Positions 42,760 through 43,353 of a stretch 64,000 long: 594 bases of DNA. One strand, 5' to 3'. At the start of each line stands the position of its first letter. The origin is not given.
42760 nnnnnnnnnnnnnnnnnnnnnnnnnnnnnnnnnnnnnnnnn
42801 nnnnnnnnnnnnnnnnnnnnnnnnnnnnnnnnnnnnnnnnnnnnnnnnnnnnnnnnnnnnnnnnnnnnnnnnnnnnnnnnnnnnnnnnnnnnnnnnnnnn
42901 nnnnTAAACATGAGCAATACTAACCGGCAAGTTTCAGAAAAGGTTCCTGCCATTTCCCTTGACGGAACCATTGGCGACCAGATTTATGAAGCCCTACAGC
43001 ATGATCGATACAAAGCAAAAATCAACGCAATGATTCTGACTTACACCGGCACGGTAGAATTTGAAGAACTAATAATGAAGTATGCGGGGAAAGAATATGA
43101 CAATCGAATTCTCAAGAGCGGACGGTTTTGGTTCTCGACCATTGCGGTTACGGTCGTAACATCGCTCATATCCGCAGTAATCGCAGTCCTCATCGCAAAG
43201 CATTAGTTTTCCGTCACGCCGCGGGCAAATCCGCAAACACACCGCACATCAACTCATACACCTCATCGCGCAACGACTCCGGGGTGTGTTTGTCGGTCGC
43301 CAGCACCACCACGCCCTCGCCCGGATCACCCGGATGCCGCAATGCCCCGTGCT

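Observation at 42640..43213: Foreign low-GC two-gene cassette (acidic 73-aa protein plus tail-anchored 98-aa membrane protein) squeezed between housekeeping genes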

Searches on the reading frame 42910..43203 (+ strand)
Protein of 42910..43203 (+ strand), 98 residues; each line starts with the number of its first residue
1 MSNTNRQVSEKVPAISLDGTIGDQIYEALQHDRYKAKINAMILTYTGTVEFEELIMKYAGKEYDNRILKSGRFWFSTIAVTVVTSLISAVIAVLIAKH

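Call 4: search_protein_families(library=pfam, proteins=[window:42910-43203:+], max_evalue=1)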
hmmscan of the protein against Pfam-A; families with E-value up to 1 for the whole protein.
window:42910-43203:+ (98 aa): 1 family
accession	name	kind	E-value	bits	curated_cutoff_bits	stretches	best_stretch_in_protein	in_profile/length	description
PF14171.11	SpoIISA_toxin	-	0.029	14.5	27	1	25-88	128-192/243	Toxin SpoIISA, type II toxin-antitoxin system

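Call 5: search_protein_families(library=phrogs, proteins=[window:42910-43203:+], max_evalue=1)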
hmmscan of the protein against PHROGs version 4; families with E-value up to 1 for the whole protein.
window:42910-43203:+ (98 aa): 1 family
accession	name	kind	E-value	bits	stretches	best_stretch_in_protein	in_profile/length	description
phrog_37828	-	unknown function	0.018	16.3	1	53-94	7-47/48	-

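Call 6: search_protein_families(library=padloc, proteins=[window:42910-43203:+], max_evalue=1)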
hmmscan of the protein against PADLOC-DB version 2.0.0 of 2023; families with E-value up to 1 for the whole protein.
window:42910-43203:+ (98 aa): 0 families

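Call 7: search_protein_families(library=ncbifam, proteins=[window:42910-43203:+], max_evalue=1)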
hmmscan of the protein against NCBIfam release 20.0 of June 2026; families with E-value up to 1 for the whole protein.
window:42910-43203:+ (98 aa): 0 families

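Call 8: find_homologous_proteins(query=window:42910-43203:+, max_evalue=0.01)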
Query window:42910-43203:+ (98 aa): 21 proteins with E <= 0.01 among 31 candidates.
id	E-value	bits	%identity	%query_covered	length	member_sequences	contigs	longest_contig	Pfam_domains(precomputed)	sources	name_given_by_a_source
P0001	7.8e-51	187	90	100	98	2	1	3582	-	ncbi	-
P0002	8.4e-42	159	78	93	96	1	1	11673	-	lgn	-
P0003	1.5e-41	158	76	93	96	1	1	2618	-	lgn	-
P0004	4.1e-39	150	72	96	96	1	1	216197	-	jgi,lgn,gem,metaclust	metaclust:\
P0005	1.2e-38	148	74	93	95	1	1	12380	-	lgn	-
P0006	3.3e-38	147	74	93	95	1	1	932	-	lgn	-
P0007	6.3e-38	146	74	93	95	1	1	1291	-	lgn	-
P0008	6.4e-38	146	71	96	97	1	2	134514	-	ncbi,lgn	-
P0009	9.1e-38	146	72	94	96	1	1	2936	-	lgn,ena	-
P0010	1.4e-37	145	71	93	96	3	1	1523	-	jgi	jgi:L-rhamnose isomerase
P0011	1.5e-37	145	73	82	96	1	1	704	-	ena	-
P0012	4.0e-37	144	70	94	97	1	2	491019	-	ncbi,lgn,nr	ncbi:MAG TPA: hypothetical protein VLF60_02450 [Candidatus Saccharimonadales bacterium]|nr:hypotheti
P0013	5.9e-37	143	69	96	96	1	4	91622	-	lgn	-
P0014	9.6e-37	142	70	96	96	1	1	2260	-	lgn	-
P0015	2.5e-36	141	70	93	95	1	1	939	-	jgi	-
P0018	2.3e-33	132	69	71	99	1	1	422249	-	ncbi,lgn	-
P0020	8.1e-29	117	57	98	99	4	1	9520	-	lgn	-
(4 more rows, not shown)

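Call 10: find_encoding_contigs(protein=P0012, flank=5000, max_places=3)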
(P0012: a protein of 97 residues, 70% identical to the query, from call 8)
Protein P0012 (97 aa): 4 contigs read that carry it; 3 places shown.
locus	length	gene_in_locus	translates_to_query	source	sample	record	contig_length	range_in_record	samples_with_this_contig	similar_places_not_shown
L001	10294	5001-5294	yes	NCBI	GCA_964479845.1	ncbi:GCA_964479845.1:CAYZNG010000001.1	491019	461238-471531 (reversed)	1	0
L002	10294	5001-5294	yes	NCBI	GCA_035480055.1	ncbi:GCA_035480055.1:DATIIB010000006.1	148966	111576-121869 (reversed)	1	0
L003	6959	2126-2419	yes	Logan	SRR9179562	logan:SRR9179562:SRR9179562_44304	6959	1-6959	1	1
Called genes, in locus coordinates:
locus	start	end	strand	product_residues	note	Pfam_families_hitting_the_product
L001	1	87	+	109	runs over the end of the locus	-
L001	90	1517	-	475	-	PF00929:RNase_T, PF08411:ExoI_SH3, PF26016:ExoI_C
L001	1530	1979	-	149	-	PF00293:NUDIX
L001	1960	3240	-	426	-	PF01018:GTP1_OBG, PF01926:MMR_HSR1, PF02421:FeoB_N, PF09269:DUF1967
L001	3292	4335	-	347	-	PF23446:LysM1_NFP_LYK (faint), PF01476:LysM, PF23473:LysM3_LYK4_5 (weak), PF01476:LysM, PF05257:CHAP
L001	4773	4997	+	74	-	-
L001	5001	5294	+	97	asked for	-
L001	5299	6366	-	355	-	PF02618:YceG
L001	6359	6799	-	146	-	PF03652:RuvX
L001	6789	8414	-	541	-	PF21110:GlxA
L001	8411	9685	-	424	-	PF06723:MreB_Mbl (weak), PF11104:PilM_2 (weak), PF14450:FtsA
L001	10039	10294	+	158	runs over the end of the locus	-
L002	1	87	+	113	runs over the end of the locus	-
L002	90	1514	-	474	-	PF00929:RNase_T, PF08411:ExoI_SH3, PF26016:ExoI_C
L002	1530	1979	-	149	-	PF00293:NUDIX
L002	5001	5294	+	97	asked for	-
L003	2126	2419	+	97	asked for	-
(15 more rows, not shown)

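Call 11: find_encoding_contigs(protein=P0004, flank=5000, max_places=3)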
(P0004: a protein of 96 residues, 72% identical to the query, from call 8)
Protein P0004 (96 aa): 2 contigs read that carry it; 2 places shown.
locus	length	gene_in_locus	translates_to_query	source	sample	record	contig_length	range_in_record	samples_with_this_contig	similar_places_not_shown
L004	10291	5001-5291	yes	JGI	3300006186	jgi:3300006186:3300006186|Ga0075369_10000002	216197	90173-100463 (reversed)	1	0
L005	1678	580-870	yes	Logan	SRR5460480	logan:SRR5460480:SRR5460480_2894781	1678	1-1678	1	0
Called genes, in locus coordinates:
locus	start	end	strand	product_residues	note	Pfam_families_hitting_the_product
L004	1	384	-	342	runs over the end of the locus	-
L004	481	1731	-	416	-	PF03816:LytR_cpsA_psr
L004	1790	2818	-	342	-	PF00781:DAGK_cat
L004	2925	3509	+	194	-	PF01066:CDP-OH_P_transf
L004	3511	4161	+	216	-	PF02811:PHP (weak)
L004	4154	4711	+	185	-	PF01864:CarS-like, PF01148:CTP_transf_1 (weak)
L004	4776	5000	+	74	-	-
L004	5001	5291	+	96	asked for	-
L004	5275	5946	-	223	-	PF01066:CDP-OH_P_transf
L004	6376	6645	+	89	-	-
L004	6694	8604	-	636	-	-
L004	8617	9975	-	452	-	PF02518:HATPase_c, PF14501:HATPase_c_5 (weak)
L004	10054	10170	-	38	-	-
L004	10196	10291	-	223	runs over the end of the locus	PF00072:Response_reg, PF00486:Trans_reg_C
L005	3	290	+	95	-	?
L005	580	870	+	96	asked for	-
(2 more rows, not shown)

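Call 12: find_encoding_contigs(protein=P0018, flank=5000, max_places=3)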
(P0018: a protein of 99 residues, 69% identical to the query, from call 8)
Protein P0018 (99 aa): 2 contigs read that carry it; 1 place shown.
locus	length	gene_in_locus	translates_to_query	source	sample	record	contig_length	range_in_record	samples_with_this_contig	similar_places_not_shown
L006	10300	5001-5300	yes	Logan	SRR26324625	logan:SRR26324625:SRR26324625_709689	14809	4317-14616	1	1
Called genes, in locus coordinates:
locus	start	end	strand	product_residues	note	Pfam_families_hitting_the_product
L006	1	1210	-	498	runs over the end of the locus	PF13641:Glyco_tranf_2_3, PF00535:Glycos_transf_2, PF13506:Glyco_transf_21, PF13632:Glyco_trans_2_3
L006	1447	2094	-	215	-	PF00027:cNMP_binding, PF13545:HTH_Crp_2, PF00325:Crp (weak)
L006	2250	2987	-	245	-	-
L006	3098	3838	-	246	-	PF07501:G5, PF12587:DUF3761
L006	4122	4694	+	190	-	PF16729:DUF5067, PF11611:DUF4352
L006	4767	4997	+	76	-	-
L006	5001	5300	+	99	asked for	-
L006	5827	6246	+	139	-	-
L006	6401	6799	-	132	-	-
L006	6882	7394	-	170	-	PF06185:YecM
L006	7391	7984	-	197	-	PF01928:CYTH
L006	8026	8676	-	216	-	PF05656:DUF805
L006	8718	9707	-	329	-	PF00268:Ribonuc_red_sm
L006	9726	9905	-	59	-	-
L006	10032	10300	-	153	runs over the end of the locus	?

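Call 13: find_encoding_contigs(protein=P0008, flank=5000, max_places=2)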
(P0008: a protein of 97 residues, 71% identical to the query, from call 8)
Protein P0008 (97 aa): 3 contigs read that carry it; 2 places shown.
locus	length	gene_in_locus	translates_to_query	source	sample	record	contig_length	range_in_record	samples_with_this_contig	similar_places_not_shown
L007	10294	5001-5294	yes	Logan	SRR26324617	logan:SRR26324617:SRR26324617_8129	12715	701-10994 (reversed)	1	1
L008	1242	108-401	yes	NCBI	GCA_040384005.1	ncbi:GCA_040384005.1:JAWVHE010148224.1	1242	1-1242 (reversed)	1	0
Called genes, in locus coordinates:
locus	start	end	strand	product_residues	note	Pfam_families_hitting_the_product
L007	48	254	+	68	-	-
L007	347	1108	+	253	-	PF02463:SMC_N (faint), PF00005:ABC_tran, PF13175:AAA_15 (faint), PF13304:AAA_21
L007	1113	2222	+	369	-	PF12679:ABC2_membrane_2 (weak), PF12698:ABC2_membrane_3, PF01061:ABC2_membrane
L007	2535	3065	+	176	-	PF06114:Peptidase_M78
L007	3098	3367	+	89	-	-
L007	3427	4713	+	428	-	PF27218:MJ0043_C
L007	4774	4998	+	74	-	-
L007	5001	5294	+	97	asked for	-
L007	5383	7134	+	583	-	PF00580:UvrD-helicase, PF01443:Viral_helicase1 (faint), PF13245:AAA_19, PF13604:AAA_30 (faint), PF13361:UvrD_C, PF13538:UvrD_C_2 (faint)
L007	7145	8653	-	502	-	-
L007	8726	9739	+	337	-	PF01207:Dus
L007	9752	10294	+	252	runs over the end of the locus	PF03372:Exo_endo_phos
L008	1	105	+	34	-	?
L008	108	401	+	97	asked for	-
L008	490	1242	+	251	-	?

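Call 14: find_encoding_contigs(protein=P0013, flank=5000, max_places=3)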
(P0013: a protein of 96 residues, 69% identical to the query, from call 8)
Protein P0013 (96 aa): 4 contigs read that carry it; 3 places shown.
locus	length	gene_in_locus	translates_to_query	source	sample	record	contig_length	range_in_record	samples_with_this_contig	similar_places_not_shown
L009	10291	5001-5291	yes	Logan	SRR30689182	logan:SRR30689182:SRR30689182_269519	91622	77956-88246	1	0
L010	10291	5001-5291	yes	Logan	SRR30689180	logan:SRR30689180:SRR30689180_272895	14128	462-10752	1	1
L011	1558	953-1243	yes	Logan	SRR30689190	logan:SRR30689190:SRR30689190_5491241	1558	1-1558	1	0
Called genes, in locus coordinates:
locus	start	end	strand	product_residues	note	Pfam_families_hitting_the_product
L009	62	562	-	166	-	-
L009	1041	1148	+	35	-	-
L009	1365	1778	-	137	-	-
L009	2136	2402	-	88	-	PF07866:DUF1653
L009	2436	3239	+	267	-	PF03372:Exo_endo_phos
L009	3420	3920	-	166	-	-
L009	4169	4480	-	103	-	-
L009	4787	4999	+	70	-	-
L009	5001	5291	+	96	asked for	-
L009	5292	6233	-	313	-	PF12760:Zn_ribbon_IS1595, PF12762:DDE_Tnp_IS1595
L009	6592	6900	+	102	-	PF19631:Trypco2 (weak)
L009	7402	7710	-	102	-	-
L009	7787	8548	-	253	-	-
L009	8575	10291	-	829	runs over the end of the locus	PF20030:bpMoxR (faint), PF00004:AAA, PF07726:AAA_3 (faint), PF17871:AAA_lid_9 (weak), PF07724:AAA_2, PF07728:AAA_5, PF00004:AAA, PF10431:ClpB_D2-small, +2 more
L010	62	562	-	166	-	-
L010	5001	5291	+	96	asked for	-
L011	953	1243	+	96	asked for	-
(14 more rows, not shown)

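Call 16: find_encoding_contigs(protein=P0001, flank=5000, max_places=2)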
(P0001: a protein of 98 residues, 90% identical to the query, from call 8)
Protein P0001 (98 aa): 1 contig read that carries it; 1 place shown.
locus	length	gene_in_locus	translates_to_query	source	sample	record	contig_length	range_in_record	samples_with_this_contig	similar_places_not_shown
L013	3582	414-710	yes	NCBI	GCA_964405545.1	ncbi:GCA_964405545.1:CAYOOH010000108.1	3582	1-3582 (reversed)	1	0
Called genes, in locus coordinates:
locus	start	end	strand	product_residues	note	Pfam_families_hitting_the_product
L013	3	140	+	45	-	?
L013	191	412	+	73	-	-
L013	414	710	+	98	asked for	-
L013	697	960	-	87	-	-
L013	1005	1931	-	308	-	PF01040:UbiA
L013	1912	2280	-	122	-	PF03626:COX4_pro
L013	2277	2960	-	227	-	PF00510:COX3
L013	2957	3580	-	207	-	?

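Call 26: find_related_loci(query=A2, collection=viral_contigs, flank=5000)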
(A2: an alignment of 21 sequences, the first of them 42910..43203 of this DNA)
Query A2 (98 aa) in viral_contigs; peptide patterns used: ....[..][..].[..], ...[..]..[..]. (x = any residue, [..] = any of these).
50 stretches matched a pattern, but none encodes a relative of the query by tblastn (E <= 1e-3).

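Call 32: predict_structure(alignment_id=A2)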
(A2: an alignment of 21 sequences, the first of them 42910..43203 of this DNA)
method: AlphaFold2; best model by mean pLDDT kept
length: 98 residues; sequences in the alignment: 21
mean_pLDDT: 55.9   pTM: 0.27
mean pLDDT of the five models: 55.9, 54.9, 53.6, 52.2, 45.0
residues with pLDDT >= 90: 0; 70-90: 21; 50-70: 39; < 50: 38
segments of 3 or more residues with pLDDT < 50: 1-22, 50-53, 58-65
pLDDT, mean of each block of 10 residues (from residue 1): 38 41 52 59 53 50 49 68 78 76
secondary structure, 60 per line:
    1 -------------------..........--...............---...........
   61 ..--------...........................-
elements in order: H20-29 H32-46 H50-62 H71-97

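Call 36: search_protein_representatives(alignment_id=A2)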
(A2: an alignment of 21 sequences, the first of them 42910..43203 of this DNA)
Query: 21 sequences, 96 profile positions. Proteins with E-value up to 0.001 (for the whole library): 48; up to 1e-10: 14; up to 1e-30: 1. The best 48 are listed.
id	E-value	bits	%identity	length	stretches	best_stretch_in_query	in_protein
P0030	1.8e-34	133.7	-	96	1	3-95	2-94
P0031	1.9e-20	88.6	-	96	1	1-90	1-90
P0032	4.1e-18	81.2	-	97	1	6-95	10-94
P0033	2.8e-17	78.5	-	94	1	16-95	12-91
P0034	1.2e-16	76.5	-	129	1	4-71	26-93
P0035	2.4e-16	75.5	-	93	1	4-92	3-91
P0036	8.3e-16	73.8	-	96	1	25-88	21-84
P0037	4.3e-14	68.3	-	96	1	3-87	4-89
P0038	5.5e-14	67.9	-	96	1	21-94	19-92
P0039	5.6e-14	67.9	-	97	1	4-95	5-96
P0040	4.6e-13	65.0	-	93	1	8-93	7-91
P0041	6.0e-13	64.6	-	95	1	15-89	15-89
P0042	1.7e-12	63.2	-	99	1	18-89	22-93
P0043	3.5e-11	59.0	-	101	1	4-89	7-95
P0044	3.9e-10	55.6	-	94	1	16-92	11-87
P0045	7.6e-10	54.7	-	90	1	25-91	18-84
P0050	5.3e-09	52.0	-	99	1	14-92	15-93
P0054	3.6e-07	46.1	-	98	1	15-94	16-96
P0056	4.2e-07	45.9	-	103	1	3-91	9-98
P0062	3.1e-06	43.1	-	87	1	18-90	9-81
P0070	4.7e-05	39.3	-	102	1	16-89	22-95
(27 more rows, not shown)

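Call 39: search_protein_families(library=pfam, alignment_id=A4, max_evalue=0.1)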
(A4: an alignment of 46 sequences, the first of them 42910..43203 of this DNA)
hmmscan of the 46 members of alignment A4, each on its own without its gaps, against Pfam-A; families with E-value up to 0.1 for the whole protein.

A. member 1, window:42910-43203:+ (98 aa): 1 family
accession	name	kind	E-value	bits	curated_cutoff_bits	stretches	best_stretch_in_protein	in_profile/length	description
PF14171.11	SpoIISA_toxin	-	0.029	14.5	27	1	25-88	128-192/243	Toxin SpoIISA, type II toxin-antitoxin system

B. families by the number of members that match (of 46 scanned): 56 families (the first 25 are shown)
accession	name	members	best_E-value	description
PF17898.6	GerD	4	0.0045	Spore germination GerD central core domain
PF01015.23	Ribosomal_S3Ae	3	0.013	Ribosomal S3Ae family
PF14171.11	SpoIISA_toxin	2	0.007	Toxin SpoIISA, type II toxin-antitoxin system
PF18550.6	NitrOD2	2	0.056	Nitrososphaera output domain 2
PF11166.13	DUF2951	1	0.00077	Protein of unknown function (DUF2951)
PF05205.17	COMPASS-Shg1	1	0.0036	COMPASS (Complex proteins associated with Set1p) component shg1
PF12420.13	DUF3671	1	0.0053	Fam-L, Fam-M like protein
PF01221.23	Dynein_light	1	0.0066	Dynein light chain type 1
PF25100.1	DUF7809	1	0.0073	Domain of unknown function (DUF7809)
PF23902.1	AAA_lid_PRS2_C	1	0.0076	PRS2 AAA+ lid C-terminal domain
PF25223.1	DUF7841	1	0.0078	Domain of unknown function (DUF7841)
PF10324.15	7TM_GPCR_Srw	1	0.0091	Serpentine type 7TM GPCR chemoreceptor Srw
PF16038.10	TMIE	1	0.011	TMIE protein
PF03862.18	SpoVAC_SpoVAEB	1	0.019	SpoVAC/SpoVAEB sporulation membrane protein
PF20990.2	DUF2207_C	1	0.023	Predicted membrane protein (DUF2207) C-terminal domain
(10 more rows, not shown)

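Call 40: search_solved_structures(query=A4, max_evalue=10)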
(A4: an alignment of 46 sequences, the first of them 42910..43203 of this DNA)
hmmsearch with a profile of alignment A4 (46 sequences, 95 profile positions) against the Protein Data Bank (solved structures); distinct sequences matched with E-value up to 10: 4.
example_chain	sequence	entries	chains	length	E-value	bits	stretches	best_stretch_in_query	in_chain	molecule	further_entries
4o8w_A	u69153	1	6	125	0.054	16.6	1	16-54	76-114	Spore germination protein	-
8ozo_A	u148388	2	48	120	0.36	13.9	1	1-48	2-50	Stable protein 1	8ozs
2qr4_A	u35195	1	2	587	0.73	13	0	29-58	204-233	Peptidase M3B, oligoendopeptidase F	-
8gaq_A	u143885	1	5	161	1.1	12.4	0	22-60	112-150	C5HR2_4r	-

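Call 43: find_related_loci(query=A2, collection=metagenome_contigs, flank=4000)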
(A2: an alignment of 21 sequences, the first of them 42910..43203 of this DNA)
Query A2 (98 aa) in metagenome_contigs; peptide patterns used: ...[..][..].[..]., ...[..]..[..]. (x = any residue, [..] = any of these).
340 stretches matched a pattern; 3 encode a relative of the query (tblastn E <= 1e-3); 3 distinct loci.
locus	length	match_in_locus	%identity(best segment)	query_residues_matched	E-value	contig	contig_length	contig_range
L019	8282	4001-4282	72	5-98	3e-47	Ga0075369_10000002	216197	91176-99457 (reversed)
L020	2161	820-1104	55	1-95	4e-35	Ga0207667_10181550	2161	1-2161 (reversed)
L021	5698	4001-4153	76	46-96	3e-23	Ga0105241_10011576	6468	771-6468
